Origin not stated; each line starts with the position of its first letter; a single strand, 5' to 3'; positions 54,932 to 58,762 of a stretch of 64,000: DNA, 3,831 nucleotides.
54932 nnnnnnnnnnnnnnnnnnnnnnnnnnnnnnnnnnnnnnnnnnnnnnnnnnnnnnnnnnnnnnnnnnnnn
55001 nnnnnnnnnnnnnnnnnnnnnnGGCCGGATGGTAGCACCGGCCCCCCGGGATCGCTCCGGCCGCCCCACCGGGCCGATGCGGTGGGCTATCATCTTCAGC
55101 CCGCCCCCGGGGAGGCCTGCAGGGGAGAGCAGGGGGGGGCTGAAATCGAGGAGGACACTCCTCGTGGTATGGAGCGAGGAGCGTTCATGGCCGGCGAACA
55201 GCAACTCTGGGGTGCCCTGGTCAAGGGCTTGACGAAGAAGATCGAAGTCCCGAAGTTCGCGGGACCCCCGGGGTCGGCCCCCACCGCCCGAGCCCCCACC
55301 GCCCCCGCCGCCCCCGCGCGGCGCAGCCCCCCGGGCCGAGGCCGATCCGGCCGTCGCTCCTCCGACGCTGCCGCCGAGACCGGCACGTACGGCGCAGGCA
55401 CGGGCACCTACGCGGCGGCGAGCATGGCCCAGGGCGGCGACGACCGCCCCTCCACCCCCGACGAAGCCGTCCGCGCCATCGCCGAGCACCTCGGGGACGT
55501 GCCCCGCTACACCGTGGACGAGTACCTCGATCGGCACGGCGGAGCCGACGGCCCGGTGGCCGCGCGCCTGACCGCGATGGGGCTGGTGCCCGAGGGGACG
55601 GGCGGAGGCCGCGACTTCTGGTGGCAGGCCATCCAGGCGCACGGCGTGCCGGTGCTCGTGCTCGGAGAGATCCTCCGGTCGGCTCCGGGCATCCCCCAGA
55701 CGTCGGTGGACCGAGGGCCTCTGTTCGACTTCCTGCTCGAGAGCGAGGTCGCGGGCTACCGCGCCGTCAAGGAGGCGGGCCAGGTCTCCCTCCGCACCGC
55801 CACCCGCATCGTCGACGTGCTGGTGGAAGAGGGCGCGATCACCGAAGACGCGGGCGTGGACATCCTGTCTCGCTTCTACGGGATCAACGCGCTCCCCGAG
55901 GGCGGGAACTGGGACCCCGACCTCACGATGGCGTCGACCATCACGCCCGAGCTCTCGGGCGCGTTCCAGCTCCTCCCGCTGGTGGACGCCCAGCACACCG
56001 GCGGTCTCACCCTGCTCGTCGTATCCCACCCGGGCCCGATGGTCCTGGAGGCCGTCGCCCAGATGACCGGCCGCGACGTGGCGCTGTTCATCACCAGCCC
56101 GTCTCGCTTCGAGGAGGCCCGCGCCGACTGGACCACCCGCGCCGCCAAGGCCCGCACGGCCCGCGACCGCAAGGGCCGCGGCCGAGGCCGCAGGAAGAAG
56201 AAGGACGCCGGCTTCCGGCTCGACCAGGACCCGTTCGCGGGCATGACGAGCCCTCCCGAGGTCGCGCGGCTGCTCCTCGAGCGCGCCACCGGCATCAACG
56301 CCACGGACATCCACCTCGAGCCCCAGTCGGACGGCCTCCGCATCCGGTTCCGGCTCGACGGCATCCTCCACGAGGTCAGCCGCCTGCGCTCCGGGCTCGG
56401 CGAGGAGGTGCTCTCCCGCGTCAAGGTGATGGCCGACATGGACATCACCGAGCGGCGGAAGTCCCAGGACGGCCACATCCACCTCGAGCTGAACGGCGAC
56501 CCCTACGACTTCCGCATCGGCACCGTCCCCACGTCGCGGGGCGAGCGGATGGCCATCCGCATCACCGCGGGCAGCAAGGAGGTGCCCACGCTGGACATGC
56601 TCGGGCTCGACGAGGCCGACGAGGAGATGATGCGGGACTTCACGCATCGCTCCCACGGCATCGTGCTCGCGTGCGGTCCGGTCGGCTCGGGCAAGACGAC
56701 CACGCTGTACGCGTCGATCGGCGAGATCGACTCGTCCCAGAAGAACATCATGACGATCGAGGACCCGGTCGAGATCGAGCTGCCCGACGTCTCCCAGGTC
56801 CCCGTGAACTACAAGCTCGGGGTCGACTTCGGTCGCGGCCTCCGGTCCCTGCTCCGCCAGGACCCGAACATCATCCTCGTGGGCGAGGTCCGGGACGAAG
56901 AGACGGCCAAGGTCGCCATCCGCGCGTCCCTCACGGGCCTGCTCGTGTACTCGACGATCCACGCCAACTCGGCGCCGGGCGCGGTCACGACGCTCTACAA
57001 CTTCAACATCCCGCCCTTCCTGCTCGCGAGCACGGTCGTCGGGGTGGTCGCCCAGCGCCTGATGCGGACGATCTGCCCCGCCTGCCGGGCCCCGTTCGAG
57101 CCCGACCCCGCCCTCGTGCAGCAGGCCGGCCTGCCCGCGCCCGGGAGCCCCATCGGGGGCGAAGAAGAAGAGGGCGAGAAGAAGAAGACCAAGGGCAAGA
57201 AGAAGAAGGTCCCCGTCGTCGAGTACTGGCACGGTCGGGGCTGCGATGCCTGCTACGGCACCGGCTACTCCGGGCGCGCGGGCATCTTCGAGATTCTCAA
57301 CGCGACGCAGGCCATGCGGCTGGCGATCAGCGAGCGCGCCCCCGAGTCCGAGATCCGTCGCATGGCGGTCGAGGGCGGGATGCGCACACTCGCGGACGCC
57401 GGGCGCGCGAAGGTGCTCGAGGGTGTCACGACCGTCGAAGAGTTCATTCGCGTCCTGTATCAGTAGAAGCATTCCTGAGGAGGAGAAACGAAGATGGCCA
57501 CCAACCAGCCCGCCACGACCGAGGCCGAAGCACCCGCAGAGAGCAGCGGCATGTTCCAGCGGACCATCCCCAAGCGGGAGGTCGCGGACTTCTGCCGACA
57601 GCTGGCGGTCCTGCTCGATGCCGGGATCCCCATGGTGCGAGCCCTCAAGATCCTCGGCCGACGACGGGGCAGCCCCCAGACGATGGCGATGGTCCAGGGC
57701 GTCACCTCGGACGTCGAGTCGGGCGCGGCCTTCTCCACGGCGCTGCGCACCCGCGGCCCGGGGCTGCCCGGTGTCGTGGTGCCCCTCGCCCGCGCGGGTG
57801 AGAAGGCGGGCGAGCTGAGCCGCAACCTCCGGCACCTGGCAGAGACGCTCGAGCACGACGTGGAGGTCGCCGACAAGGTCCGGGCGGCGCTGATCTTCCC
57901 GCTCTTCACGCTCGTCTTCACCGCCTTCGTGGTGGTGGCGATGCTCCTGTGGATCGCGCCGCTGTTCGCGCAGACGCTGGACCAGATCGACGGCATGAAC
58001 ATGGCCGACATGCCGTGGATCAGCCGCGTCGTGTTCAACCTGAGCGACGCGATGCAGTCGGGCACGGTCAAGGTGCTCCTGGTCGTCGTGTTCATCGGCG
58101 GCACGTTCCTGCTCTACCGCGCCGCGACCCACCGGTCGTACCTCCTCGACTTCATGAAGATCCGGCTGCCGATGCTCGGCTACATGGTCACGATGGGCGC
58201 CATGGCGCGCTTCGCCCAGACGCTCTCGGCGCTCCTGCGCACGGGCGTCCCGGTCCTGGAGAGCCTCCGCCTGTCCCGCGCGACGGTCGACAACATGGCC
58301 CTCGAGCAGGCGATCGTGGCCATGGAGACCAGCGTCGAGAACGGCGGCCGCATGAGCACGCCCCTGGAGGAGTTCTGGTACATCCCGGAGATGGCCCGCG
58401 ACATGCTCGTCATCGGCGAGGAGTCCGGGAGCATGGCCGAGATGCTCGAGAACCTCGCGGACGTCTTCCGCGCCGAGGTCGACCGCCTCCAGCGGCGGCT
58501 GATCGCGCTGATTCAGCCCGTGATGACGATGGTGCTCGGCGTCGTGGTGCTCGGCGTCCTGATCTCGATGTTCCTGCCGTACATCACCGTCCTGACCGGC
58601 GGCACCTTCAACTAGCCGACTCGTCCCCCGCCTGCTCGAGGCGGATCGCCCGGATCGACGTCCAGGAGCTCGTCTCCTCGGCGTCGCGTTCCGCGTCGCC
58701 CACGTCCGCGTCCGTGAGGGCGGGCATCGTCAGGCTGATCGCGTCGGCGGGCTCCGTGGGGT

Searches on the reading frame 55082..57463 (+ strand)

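Call 66: search_protein_families(library=pfam, max_evalue=0.00001, proteins=[window:55082-57463:+])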
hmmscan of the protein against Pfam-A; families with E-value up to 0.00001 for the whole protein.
window:55082-57463:+ (794 aa): 1 family
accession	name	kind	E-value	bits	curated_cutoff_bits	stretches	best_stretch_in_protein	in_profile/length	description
PF00437.27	T2SSE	-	4.9e-108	361.5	24.9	1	398-790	15-370/370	Type II/IV secretion system protein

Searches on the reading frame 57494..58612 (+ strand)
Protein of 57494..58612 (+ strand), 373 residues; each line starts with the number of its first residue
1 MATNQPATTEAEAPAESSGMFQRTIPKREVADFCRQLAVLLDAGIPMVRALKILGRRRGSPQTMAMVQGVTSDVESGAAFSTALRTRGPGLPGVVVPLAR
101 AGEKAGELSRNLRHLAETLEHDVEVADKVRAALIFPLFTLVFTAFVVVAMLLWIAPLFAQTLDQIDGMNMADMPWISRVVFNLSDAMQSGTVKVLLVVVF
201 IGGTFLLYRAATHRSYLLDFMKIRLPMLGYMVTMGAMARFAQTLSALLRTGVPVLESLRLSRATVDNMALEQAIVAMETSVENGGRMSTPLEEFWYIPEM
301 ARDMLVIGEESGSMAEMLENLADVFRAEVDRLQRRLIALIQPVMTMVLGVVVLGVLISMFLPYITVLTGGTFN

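Call 66: search_protein_families(library=pfam, max_evalue=0.00001, proteins=[window:57494-58612:+])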
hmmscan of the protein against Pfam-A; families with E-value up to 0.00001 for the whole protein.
window:57494-58612:+ (373 aa): 1 family
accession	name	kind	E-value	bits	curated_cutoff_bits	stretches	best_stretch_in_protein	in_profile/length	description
PF00482.28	T2SSF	-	1.4e-51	174.2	25.2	2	240-362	1-125/125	Type II secretion system (T2SS), protein F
